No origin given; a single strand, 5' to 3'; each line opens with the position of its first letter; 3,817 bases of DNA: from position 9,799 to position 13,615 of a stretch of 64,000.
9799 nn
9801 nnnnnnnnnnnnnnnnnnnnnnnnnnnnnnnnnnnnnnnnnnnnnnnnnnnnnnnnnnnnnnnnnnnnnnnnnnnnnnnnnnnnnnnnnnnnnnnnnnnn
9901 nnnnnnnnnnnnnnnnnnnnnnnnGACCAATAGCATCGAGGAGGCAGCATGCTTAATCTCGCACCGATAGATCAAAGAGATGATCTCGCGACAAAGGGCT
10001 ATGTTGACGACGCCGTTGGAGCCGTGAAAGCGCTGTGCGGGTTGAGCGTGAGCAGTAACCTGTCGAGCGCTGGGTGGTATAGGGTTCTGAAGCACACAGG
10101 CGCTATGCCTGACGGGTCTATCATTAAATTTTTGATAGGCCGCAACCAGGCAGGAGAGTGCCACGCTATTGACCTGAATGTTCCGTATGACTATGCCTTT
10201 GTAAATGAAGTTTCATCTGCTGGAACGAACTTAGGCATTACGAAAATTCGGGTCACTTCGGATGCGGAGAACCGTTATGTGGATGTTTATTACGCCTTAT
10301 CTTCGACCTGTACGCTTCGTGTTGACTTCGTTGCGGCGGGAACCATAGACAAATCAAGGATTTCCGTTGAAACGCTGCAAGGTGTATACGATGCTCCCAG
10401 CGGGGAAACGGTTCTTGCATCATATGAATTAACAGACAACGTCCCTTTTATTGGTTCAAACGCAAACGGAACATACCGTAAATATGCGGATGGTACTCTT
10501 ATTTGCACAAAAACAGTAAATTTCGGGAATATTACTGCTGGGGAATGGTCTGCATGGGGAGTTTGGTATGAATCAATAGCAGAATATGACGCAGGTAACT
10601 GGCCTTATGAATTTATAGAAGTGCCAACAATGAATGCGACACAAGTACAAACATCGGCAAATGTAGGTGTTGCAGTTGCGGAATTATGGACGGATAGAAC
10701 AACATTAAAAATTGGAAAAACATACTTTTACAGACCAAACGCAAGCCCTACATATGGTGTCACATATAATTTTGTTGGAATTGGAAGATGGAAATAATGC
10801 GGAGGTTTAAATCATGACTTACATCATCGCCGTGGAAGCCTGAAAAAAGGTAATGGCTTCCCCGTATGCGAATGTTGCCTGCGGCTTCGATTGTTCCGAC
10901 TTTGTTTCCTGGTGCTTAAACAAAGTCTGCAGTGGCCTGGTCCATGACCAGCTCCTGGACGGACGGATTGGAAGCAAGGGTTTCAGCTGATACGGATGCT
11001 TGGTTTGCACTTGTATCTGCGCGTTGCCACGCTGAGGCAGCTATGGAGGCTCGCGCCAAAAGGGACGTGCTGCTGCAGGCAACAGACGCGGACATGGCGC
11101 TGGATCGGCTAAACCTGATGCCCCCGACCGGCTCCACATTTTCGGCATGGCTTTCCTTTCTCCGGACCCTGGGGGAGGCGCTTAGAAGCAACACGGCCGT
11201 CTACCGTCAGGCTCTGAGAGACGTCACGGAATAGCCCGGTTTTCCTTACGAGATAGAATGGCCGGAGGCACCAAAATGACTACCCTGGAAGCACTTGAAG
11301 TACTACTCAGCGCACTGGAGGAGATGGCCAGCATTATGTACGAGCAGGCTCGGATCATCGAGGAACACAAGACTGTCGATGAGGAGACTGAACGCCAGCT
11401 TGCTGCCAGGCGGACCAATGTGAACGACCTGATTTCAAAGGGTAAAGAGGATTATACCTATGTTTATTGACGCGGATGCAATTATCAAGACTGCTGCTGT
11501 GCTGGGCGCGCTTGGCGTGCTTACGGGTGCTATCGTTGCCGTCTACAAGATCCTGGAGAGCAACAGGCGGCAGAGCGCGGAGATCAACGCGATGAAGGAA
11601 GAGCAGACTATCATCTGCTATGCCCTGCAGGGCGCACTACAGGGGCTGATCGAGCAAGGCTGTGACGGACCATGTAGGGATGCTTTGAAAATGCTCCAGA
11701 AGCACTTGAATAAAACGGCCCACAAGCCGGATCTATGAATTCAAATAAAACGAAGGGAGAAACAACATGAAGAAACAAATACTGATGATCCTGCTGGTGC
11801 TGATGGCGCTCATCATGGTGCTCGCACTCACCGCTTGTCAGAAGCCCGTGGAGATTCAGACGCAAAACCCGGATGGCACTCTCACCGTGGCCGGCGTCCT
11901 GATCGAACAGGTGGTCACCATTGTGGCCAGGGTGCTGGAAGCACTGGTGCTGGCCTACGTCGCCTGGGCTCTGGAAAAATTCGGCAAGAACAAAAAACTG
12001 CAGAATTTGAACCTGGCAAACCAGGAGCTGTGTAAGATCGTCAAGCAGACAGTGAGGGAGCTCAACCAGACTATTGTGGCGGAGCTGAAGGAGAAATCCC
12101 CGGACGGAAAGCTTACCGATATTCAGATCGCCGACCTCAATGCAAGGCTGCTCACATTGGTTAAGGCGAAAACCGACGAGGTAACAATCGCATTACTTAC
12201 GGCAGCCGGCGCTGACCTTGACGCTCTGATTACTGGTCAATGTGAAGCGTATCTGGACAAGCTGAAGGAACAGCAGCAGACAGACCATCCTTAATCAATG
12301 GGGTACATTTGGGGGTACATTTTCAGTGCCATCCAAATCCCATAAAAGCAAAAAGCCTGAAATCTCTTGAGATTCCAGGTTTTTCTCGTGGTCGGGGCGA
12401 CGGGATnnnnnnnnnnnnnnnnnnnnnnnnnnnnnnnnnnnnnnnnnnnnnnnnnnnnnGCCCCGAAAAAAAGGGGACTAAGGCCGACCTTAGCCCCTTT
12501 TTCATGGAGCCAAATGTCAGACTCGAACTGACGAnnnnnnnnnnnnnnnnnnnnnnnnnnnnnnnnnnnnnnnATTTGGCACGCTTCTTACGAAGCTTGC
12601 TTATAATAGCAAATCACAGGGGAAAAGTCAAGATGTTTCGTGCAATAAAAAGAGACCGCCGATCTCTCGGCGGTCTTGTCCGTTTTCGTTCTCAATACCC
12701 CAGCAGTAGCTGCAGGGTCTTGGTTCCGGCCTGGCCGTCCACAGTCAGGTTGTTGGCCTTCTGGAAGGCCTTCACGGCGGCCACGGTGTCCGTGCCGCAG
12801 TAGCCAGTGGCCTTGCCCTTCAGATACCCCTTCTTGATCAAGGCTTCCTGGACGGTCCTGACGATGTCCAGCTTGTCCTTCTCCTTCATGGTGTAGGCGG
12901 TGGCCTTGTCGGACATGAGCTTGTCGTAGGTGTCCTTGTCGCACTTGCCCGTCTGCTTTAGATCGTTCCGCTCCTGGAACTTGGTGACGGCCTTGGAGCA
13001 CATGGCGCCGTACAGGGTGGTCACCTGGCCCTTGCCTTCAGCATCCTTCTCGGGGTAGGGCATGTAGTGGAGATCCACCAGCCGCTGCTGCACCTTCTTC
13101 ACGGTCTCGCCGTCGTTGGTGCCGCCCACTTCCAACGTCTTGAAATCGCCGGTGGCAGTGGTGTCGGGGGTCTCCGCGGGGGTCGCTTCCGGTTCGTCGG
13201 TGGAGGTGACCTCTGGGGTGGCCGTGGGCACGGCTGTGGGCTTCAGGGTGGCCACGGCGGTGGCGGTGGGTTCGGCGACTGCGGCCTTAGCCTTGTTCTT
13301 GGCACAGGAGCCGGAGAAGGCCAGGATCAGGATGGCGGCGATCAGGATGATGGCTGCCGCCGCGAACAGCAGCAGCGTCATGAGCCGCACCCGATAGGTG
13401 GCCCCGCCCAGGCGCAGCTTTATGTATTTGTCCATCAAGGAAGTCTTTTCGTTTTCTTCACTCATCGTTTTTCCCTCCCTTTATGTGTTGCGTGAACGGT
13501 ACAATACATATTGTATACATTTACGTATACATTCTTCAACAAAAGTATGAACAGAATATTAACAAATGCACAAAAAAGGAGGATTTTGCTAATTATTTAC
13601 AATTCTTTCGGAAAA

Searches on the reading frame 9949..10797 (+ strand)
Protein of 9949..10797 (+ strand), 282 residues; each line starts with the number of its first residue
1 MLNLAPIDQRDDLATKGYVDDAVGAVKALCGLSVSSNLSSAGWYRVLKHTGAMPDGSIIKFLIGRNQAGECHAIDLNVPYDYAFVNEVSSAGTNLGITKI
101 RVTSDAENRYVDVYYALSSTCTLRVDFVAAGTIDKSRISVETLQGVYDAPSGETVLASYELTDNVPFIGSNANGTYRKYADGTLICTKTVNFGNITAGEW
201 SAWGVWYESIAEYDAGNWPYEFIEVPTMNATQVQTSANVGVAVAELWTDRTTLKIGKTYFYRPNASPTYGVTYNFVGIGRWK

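Call 5: search_protein_families(library=phrogs, proteins=[window:9949-10797:+])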
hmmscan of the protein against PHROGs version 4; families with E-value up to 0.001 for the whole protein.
window:9949-10797:+ (282 aa): 1 family
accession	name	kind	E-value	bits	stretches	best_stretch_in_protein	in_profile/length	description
phrog_2712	-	tail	1.4e-10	41.3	1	169-282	594-699/700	tail fiber protein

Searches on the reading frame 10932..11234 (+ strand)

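Call 5: search_protein_families(library=phrogs, proteins=[window:10932-11234:+])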
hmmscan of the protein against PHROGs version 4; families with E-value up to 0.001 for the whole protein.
window:10932-11234:+ (100 aa): 1 family
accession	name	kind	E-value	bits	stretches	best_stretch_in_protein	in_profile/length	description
phrog_4912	-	tail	2.8e-08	34.8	1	21-100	127-187/226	tail fiber assembly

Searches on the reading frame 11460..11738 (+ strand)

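Call 5: search_protein_families(library=phrogs, proteins=[window:11460-11738:+])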
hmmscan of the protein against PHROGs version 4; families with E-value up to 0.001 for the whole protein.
window:11460-11738:+ (92 aa): 1 family
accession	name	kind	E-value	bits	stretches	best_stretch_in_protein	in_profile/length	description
phrog_1009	-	unknown function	0.00017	22.6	1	6-88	6-87/103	-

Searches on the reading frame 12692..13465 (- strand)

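Call 5: search_protein_families(library=phrogs, proteins=[window:12692-13465:-])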
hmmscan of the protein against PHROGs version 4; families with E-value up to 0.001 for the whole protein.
window:12692-13465:- (257 aa): 11 families
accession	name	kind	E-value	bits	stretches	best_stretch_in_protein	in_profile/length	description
phrog_1493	-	lysis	1.3e-18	68.4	2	194-252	242-303/394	endolysin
phrog_2649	-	lysis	2.6e-18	67.8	2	190-255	172-236/261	endolysin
phrog_1224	-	head and packaging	1.9e-13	51.5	2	193-254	4-64/438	endolysin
phrog_17214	-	lysis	9.8e-10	39.6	1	190-256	238-314/322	endolysin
phrog_9589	-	lysis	1.7e-07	32.4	1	188-254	198-271/281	endolysin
phrog_1512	-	lysis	5.4e-07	30.9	0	183-252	167-240/314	endolysin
phrog_880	-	lysis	5.9e-07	30.2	0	187-254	361-431/435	endolysin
phrog_7685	-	integration and excision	6.2e-06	26.9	0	210-252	3-47/240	integrase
phrog_23452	-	unknown function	1.2e-05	26.5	0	109-183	53-121/135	-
phrog_6707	-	lysis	6e-05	23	0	218-253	206-241/311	endolysin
phrog_16428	-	lysis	0.0003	20.6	0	192-250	453-514/520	endolysin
